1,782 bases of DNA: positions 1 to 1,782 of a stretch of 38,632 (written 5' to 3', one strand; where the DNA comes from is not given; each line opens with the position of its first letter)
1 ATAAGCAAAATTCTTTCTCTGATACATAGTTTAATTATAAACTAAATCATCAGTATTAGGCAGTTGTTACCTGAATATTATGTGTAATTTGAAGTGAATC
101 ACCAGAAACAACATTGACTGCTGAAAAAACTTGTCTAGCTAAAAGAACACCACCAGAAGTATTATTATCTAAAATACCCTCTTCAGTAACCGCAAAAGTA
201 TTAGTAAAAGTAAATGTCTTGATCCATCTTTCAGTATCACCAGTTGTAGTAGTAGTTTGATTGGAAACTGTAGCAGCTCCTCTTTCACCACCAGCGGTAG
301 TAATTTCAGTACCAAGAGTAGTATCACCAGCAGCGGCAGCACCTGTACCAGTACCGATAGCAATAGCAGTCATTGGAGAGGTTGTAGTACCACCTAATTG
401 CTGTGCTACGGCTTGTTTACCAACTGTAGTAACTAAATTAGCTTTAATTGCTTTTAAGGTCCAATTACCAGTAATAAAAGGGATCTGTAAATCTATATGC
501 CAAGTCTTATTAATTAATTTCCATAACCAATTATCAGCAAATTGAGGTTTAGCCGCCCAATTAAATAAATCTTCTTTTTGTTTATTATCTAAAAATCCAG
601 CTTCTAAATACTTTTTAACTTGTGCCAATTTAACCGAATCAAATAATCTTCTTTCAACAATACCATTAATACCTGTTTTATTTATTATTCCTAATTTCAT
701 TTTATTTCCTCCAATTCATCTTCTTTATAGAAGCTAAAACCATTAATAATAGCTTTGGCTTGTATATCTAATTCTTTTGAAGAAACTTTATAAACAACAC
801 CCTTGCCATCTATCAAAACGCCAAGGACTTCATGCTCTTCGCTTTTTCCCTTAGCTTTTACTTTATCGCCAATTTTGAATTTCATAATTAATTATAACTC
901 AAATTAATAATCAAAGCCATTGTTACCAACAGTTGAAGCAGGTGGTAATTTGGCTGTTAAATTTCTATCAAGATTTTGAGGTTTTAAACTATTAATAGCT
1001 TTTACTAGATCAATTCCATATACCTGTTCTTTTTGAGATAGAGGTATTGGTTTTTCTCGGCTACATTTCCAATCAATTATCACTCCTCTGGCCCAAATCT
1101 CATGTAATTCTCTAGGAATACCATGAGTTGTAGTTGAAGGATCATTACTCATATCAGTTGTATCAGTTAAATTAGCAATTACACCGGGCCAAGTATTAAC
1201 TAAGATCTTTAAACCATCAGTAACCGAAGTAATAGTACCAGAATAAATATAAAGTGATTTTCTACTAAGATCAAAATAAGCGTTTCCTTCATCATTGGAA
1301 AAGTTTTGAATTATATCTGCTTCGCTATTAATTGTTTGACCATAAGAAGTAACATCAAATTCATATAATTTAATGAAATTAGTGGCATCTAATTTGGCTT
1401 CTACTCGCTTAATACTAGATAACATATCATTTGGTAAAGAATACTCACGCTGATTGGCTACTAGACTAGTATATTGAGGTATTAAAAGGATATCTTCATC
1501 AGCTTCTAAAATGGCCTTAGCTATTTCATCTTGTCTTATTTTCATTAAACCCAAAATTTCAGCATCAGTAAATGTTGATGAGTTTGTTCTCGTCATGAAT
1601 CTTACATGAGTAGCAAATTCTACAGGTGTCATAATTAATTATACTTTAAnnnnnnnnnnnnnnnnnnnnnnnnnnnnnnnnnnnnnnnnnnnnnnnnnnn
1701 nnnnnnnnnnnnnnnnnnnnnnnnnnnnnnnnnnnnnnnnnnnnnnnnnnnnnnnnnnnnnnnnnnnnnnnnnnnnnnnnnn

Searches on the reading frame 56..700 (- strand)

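Call 18: search_protein_families(library=pfam, proteins=[window:56-700:-], max_evalue=0.01)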
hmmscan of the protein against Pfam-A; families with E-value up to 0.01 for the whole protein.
window:56-700:- (214 aa): 1 family
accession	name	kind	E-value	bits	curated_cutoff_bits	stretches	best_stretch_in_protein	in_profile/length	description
PF23140.1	Gp80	-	3.8e-05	24.5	27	1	93-207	6-122/128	Podophage GP4 fiber I protein gp80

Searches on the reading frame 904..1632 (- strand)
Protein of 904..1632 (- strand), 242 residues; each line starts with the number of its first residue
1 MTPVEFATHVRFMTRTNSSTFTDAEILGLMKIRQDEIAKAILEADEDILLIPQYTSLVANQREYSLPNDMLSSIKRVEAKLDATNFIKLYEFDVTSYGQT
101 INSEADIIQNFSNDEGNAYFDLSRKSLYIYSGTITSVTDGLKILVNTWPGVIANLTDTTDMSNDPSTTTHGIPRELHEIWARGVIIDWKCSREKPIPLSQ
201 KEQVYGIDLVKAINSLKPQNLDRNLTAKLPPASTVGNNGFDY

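Call 10: search_protein_families(library=phrogs, proteins=[window:904-1632:-])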
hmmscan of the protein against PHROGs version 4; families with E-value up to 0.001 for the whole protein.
window:904-1632:- (242 aa): 0 families

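Call 18: search_protein_families(library=pfam, proteins=[window:904-1632:-], max_evalue=0.01)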
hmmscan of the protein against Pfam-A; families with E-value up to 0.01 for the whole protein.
window:904-1632:- (242 aa): 1 family
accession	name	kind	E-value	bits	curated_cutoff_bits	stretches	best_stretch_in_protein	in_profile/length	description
PF24175.2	SU10_adaptor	-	5.2e-05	24.2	27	1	13-190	11-152/194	SU10 adaptor protein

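Call 25: find_related_loci(query=window:904-1632:-, collection=viral_contigs, flank=6000)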
Query window:904-1632:- (242 aa) in viral_contigs; peptide patterns used: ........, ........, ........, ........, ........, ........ (x = any residue, [..] = any of these).
12 stretches matched a pattern; 7 encode a relative of the query (tblastn E <= 1e-3); 7 distinct loci.
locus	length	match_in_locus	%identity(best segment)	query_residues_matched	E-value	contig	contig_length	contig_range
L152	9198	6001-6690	74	1-230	2e-116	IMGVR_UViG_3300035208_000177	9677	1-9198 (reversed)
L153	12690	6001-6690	73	1-230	4e-115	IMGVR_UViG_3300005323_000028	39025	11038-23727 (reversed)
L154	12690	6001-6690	73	1-230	4e-115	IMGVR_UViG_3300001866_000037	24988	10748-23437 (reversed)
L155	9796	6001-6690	73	1-230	4e-115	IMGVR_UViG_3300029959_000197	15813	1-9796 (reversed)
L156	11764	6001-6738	67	1-241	8e-109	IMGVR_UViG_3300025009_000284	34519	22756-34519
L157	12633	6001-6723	67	1-241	1e-107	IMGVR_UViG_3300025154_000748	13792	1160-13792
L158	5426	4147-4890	59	1-242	2e-87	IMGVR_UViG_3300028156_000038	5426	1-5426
